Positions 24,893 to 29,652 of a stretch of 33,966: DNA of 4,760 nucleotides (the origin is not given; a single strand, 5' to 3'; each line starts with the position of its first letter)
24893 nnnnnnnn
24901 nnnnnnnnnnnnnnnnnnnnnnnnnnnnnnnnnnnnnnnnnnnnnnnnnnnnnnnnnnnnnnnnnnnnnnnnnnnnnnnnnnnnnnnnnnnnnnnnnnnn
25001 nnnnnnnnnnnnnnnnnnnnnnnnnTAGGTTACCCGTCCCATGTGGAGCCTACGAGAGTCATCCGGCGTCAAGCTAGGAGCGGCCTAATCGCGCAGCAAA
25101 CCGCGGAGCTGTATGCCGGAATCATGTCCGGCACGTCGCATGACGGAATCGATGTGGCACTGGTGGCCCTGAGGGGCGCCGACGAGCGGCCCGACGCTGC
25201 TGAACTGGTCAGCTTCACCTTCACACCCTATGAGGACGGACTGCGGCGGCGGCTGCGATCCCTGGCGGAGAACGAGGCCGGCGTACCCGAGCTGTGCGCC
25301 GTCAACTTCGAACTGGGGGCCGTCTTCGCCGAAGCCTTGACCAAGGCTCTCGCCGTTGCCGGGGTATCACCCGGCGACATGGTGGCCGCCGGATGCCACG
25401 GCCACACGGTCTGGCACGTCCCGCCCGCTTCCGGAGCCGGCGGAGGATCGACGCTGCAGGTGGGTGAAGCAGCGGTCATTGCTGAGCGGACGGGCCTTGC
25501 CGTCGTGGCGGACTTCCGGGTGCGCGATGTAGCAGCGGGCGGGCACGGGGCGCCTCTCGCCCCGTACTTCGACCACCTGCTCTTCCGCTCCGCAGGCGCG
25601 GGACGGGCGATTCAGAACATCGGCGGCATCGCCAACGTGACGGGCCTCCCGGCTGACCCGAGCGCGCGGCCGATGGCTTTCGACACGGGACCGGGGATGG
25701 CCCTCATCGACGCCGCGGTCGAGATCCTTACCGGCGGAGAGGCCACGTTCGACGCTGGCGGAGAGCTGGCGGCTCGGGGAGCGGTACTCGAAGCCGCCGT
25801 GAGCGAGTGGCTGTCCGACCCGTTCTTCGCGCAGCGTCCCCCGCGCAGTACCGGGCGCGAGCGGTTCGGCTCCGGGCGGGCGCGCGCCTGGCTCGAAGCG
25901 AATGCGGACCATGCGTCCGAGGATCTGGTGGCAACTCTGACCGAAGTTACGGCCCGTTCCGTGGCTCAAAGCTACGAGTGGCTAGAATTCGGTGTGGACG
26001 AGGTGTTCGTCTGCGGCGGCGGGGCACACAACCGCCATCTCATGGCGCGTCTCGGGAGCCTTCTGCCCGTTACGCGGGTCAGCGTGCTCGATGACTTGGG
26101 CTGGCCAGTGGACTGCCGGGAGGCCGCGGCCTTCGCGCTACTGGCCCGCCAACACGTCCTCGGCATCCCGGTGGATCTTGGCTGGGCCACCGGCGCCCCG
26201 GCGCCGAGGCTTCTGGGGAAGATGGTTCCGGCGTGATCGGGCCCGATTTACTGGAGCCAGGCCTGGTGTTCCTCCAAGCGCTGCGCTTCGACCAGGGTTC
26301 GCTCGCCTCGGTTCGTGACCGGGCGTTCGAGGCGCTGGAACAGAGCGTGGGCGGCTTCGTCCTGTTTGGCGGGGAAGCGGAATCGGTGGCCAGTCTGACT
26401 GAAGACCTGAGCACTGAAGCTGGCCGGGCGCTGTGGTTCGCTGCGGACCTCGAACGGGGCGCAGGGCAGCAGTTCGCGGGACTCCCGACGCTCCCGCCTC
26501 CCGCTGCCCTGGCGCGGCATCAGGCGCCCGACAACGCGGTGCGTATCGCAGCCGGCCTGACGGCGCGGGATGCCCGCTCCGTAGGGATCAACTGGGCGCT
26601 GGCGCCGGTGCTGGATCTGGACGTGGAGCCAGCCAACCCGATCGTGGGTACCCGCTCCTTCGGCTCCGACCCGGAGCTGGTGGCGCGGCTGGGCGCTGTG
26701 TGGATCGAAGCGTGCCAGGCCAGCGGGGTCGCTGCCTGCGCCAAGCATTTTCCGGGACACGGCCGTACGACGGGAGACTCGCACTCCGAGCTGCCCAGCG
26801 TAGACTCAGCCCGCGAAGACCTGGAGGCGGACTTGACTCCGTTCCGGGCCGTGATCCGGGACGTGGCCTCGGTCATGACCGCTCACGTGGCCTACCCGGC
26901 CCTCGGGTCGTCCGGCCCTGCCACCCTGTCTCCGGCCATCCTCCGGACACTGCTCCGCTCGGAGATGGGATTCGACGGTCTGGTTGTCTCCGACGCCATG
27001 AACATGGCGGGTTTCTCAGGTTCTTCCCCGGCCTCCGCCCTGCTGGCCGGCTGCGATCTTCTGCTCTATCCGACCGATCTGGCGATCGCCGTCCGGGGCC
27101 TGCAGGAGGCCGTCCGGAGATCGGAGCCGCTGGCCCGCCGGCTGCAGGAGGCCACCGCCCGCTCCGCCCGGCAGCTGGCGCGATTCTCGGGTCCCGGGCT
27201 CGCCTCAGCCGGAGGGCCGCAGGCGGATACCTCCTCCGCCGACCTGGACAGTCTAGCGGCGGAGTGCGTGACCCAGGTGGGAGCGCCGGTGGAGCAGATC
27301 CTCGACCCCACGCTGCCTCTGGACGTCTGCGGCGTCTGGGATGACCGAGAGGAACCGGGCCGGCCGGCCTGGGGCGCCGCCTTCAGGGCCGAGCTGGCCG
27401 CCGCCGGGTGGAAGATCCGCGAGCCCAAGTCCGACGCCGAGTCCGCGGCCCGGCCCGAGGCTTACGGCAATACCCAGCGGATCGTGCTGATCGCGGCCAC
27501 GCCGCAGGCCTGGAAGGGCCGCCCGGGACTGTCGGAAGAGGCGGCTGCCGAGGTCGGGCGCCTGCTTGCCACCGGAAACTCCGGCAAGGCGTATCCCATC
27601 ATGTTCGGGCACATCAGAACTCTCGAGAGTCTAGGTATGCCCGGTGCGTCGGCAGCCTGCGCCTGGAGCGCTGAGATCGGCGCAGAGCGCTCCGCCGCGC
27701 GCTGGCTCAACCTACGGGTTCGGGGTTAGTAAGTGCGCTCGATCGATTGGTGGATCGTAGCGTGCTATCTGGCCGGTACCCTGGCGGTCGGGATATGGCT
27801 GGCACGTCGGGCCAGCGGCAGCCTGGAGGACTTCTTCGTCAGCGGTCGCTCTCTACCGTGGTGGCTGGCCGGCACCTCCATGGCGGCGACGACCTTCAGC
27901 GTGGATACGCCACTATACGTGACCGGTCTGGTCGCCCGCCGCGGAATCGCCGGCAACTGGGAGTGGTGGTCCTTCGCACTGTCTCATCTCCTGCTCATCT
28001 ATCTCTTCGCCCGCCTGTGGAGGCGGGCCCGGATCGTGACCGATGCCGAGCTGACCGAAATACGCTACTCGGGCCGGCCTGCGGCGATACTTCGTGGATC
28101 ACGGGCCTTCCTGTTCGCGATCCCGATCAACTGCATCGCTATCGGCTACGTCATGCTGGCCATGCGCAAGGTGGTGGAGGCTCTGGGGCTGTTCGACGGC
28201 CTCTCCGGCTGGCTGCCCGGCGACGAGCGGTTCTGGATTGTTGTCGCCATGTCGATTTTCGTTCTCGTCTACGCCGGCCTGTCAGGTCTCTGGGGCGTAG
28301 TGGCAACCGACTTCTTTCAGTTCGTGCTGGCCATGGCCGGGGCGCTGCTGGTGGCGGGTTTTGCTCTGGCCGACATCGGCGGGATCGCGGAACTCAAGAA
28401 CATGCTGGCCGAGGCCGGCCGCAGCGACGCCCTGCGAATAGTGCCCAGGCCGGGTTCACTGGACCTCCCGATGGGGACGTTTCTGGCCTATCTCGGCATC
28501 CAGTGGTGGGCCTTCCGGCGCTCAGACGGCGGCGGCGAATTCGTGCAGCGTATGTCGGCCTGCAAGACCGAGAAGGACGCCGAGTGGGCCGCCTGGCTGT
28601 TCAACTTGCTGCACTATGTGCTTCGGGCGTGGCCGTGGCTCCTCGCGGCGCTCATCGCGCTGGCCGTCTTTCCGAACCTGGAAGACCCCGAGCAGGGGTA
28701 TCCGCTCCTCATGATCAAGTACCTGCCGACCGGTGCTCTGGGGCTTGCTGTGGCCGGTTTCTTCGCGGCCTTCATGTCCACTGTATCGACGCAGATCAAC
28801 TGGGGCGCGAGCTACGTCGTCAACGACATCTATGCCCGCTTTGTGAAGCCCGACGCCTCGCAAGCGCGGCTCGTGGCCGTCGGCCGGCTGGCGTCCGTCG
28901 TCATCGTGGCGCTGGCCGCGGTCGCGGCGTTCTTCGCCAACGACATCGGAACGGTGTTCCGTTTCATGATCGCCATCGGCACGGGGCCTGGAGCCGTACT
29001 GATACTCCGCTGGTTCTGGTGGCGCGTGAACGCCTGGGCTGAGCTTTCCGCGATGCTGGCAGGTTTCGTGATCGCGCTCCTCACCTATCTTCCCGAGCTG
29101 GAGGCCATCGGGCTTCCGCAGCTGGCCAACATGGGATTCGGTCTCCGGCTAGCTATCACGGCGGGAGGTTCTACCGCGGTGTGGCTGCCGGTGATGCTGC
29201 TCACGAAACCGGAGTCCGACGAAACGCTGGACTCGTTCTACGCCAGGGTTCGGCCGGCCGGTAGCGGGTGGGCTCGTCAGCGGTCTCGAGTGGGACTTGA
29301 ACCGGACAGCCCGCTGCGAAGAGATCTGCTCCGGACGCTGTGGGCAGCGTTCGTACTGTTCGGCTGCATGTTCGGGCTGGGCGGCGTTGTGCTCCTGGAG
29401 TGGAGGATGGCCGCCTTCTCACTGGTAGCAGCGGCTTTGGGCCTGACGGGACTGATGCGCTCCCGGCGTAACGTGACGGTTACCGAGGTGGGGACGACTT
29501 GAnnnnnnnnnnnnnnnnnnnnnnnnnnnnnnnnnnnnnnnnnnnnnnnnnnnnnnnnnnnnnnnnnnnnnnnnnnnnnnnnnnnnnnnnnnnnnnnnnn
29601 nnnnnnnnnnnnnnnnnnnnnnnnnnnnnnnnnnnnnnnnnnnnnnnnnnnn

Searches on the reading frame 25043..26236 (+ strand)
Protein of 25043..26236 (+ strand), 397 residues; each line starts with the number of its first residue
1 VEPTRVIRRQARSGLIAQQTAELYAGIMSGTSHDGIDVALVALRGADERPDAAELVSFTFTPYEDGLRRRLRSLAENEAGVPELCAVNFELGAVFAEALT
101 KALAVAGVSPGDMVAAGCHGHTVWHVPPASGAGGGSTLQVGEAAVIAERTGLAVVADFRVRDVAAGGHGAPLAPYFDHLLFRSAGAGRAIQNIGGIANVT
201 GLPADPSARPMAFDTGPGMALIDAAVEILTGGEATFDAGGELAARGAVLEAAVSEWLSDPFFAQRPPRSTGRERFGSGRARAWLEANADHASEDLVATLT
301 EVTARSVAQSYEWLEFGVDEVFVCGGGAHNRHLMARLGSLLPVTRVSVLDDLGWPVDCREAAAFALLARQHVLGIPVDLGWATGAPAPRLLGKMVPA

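Call 60: search_protein_families(library=pfam, proteins=[window:25043-26236:+], max_evalue=0.0001)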
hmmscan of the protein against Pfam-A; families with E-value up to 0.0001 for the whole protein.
window:25043-26236:+ (397 aa): 1 family
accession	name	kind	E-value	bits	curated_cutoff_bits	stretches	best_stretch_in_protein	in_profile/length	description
PF03702.20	AnmK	-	6.6e-98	328.6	24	1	23-396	2-366/367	Anhydro-N-acetylmuramic acid kinase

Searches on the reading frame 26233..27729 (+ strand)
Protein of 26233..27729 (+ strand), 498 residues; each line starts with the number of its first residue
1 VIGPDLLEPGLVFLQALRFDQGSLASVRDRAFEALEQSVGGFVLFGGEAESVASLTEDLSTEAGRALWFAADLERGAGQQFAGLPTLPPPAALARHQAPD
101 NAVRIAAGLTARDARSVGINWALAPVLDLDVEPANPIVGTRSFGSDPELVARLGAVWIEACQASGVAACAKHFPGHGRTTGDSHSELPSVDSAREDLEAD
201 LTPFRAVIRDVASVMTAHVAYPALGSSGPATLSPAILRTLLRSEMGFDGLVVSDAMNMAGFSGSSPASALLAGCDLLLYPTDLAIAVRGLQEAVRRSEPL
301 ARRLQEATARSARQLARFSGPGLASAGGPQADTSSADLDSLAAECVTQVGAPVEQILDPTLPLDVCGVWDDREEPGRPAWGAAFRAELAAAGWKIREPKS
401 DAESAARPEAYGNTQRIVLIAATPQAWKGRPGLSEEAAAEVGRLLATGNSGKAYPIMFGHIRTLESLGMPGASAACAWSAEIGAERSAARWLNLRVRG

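Call 60: search_protein_families(library=pfam, proteins=[window:26233-27729:+], max_evalue=0.0001)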
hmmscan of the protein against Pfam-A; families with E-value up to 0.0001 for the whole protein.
window:26233-27729:+ (498 aa): 1 family
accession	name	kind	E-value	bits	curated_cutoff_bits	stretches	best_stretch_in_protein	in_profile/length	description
PF00933.27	Glyco_hydro_3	-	4.5e-62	210.7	27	1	36-310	26-312/316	Glycosyl hydrolase family 3 N terminal domain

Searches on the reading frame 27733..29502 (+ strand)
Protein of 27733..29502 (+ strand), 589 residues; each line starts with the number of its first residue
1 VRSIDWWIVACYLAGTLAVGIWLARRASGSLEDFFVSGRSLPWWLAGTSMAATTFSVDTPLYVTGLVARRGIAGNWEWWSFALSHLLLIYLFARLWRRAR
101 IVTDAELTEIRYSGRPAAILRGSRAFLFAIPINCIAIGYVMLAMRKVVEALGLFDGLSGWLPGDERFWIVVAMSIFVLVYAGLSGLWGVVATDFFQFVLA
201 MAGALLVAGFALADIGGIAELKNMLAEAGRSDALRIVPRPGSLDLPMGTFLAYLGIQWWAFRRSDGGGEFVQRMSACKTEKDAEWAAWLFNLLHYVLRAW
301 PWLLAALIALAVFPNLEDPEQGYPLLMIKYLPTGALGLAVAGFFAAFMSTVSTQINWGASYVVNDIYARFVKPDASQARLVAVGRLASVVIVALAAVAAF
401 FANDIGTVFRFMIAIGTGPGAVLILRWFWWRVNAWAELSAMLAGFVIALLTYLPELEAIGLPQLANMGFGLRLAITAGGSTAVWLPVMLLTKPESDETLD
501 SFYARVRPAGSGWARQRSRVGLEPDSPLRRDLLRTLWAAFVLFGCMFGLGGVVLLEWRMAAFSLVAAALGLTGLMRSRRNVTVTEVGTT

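Call 60: search_protein_families(library=pfam, proteins=[window:27733-29502:+], max_evalue=0.0001)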
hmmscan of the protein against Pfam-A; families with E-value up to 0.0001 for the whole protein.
window:27733-29502:+ (589 aa): 1 family
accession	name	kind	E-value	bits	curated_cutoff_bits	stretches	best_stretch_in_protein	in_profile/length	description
PF00474.23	SSF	-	1e-32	114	22.8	1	34-444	1-406/406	Sodium:solute symporter family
